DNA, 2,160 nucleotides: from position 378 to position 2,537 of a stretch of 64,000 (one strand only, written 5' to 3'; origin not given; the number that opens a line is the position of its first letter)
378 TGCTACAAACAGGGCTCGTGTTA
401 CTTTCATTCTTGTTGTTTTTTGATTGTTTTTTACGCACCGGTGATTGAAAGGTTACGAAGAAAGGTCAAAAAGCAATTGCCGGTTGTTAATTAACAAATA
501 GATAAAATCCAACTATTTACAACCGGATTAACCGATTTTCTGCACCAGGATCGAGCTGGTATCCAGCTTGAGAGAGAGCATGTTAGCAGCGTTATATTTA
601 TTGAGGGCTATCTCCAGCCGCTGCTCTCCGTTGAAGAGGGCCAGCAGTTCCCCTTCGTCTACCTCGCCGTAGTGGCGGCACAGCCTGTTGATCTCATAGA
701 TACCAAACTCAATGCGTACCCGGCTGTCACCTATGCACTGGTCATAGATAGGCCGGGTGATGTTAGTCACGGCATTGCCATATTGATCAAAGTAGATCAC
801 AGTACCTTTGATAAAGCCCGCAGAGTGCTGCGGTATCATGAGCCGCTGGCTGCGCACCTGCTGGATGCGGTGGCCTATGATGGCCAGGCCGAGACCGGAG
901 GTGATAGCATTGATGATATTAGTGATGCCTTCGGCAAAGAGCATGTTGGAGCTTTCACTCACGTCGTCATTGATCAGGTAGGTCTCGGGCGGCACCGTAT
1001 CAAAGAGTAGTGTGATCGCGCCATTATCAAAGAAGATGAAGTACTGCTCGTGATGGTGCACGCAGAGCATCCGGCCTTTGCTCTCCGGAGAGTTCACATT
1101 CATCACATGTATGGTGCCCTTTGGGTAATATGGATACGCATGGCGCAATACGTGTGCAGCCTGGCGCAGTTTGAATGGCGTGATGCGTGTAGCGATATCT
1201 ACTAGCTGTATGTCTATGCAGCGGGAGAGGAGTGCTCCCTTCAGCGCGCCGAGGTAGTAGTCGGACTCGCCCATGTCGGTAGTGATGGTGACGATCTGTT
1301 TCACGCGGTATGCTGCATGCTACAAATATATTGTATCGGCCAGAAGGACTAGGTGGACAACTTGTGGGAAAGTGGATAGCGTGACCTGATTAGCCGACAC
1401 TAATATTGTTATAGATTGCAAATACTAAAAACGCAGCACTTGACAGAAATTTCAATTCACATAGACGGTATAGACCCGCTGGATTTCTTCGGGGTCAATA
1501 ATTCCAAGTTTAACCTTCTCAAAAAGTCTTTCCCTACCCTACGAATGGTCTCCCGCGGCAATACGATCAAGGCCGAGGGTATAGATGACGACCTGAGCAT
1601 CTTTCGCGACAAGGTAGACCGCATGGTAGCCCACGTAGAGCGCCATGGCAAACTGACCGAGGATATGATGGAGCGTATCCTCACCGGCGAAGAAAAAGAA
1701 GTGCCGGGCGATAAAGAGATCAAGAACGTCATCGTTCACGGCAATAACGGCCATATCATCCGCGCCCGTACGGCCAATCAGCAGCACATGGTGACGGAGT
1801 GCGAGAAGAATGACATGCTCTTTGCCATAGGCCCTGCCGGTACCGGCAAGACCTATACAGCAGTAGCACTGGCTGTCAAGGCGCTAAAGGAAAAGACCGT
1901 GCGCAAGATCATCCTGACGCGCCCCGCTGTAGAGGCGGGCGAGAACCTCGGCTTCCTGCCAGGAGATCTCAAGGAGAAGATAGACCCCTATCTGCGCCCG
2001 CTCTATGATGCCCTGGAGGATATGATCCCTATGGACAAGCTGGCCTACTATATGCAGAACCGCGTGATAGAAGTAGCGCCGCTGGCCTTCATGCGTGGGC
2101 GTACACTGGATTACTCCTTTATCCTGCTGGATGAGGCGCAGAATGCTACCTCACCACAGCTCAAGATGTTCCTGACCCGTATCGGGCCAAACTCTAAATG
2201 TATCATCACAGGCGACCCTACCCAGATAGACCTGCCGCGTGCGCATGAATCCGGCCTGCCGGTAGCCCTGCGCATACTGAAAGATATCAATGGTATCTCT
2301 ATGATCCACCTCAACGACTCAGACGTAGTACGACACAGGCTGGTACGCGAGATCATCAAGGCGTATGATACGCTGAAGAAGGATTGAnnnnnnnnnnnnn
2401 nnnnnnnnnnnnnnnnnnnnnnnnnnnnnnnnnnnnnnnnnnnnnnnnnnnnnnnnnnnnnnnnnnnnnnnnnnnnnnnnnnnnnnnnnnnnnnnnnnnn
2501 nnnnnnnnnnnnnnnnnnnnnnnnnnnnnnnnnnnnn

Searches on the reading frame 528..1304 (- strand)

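Call 4: search_protein_families(library=pfam, proteins=[window:528-1304:-])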
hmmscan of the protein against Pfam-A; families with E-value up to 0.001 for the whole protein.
window:528-1304:- (258 aa): 2 families
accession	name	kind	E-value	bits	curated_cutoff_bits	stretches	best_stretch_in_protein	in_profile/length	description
PF01887.21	SAM_HAT_N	-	3.1e-28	98.8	26.3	1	5-116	1-115/145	SAM hydroxide adenosyltransferase N-terminal domain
PF20257.3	SAM_HAT_C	-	9e-21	74.4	25.5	1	167-248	1-80/84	SAM hydroxide adenosyltransferase C-terminal domain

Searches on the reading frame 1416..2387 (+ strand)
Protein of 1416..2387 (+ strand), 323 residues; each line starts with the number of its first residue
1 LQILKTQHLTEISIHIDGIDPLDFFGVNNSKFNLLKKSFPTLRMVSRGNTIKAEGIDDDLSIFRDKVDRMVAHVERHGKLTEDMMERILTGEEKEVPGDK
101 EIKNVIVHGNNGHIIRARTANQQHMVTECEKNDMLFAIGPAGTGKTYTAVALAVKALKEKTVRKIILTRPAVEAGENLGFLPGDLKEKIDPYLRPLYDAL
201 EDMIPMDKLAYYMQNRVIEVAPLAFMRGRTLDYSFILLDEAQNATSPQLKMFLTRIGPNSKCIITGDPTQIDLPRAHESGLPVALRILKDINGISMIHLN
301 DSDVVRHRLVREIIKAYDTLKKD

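Call 4: search_protein_families(library=pfam, proteins=[window:1416-2387:+])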
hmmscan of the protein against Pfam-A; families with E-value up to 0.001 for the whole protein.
window:1416-2387:+ (323 aa): 8 families
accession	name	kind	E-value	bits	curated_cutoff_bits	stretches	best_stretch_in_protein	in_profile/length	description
PF02562.22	PhoH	-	2.6e-91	305.1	27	1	115-318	2-205/205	PhoH-like protein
PF13604.12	AAA_30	-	2.7e-08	34.2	27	1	120-272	4-129/191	AAA domain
PF13245.12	AAA_19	-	7.7e-08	33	25.1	1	122-271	1-129/134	AAA domain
PF00580.27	UvrD-helicase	-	2.5e-05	24.5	23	0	232-270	212-250/271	UvrD/REP helicase N-terminal domain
PF13086.12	AAA_11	-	7e-05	23.2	27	0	122-159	6-44/257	AAA domain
PF00270.35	DEAD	-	0.00039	20.6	26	0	119-170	1-53/167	DEAD/DEAH box helicase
PF20720.3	nSTAND3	-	0.00051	20.2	27.2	0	119-163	4-49/155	Novel STAND NTPase 3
PF01695.23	IstB_IS21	-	0.00061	19.8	24.1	0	130-159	90-119/238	IstB-like ATP binding protein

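Call 21: find_related_loci(query=window:1416-2387:+, collection=genome_contigs, flank=4000)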
Query window:1416-2387:+ (323 aa) in genome_contigs; peptide patterns used: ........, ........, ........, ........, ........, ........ (x = any residue, [..] = any of these).
95 stretches matched a pattern; 52 encode a relative of the query (tblastn E <= 1e-3); 52 distinct loci.
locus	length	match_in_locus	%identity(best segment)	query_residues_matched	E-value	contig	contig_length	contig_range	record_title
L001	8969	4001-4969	100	1-323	0e+0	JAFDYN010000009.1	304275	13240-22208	MAG: Bacteroidetes bacterium isolate SZAS-56 BACT-TMP-3__9__length-304275, whole genome shotgun sequence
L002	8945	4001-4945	98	9-323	0e+0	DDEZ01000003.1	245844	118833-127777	MAG TPA_asm: Bacteroidetes bacterium UBA1941 UBA1941_contig_2583, whole genome shotgun sequence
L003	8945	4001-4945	98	9-323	0e+0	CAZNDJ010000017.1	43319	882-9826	MAG TPA_asm: uncultured Chitinophagaceae bacterium isolate SRP262948_co1_209 genome assembly, contig: NODE_815_length_43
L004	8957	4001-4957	88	5-323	0e+0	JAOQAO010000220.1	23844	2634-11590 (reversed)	MAG: Bacteroidetes bacterium isolate RYN_284 scaffold_148224, whole genome shotgun sequence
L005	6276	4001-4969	86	1-323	0e+0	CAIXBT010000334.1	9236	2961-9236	MAG: uncultured Bacteroidetes bacterium isolate Umea_bin-04588 genome assembly, contig: bin-04588:334/430, whole genome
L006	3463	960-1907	87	8-323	0e+0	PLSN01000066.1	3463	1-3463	MAG: Bacteroidetes bacterium isolate bog_973 73.20120700_S1D.351_contig_455892, whole genome shotgun sequence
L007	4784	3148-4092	74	9-323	2e-161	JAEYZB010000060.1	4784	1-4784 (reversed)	MAG: Bacteroidetes bacterium isolate OH_CBlB_74 k127_2561765, whole genome shotgun sequence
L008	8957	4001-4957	97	5-323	0e+0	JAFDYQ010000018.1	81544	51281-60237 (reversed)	MAG: Bacteroidetes bacterium isolate SZAS-59 LIN-388__18__length-81544, whole genome shotgun sequence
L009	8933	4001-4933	65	9-318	4e-136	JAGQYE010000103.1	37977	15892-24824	MAG: Bacteroidetes bacterium isolate HKST-UBA57 k127_2335897, whole genome shotgun sequence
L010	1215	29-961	65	9-318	8e-149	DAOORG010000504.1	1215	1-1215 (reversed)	MAG TPA_asm: Chitinophagales bacterium isolate AMR_MDS_2551 NODE_158463_length_1215_cov_15.862931, whole genome shotgun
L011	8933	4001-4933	65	9-318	1e-135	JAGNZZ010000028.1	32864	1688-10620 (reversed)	MAG: Chitinophagales bacterium isolate Go_SlAct_bin_469 Go_SlAct_4271_length_32864_cov_30.973822, whole genome shotgun s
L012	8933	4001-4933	65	9-318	3e-135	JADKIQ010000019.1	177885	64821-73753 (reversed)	MAG: Sphingobacteriales bacterium isolate Skiv_18-Q3-R9-52_MAXAC.081 tig00288479-10-1774730, whole genome shotgun sequen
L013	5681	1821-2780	63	4-322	8e-136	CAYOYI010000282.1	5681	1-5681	MAG TPA_asm: uncultured Chitinophagaceae bacterium isolate SRP237561_co1_268 genome assembly, contig: NODE_30706_length_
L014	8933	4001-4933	65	9-318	4e-135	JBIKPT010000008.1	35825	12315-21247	MAG: Chitinophagales bacterium isolate ME2015-05-02_3300035682_group6_bin87 Rohwer_bin568_scaffold_419_c1, whole genome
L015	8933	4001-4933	65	9-318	3e-135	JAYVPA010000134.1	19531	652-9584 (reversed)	MAG: Sphingobacteriales bacterium isolate GL72_DN_metabat_143 GL72_DN_metabat_143_133, whole genome shotgun sequence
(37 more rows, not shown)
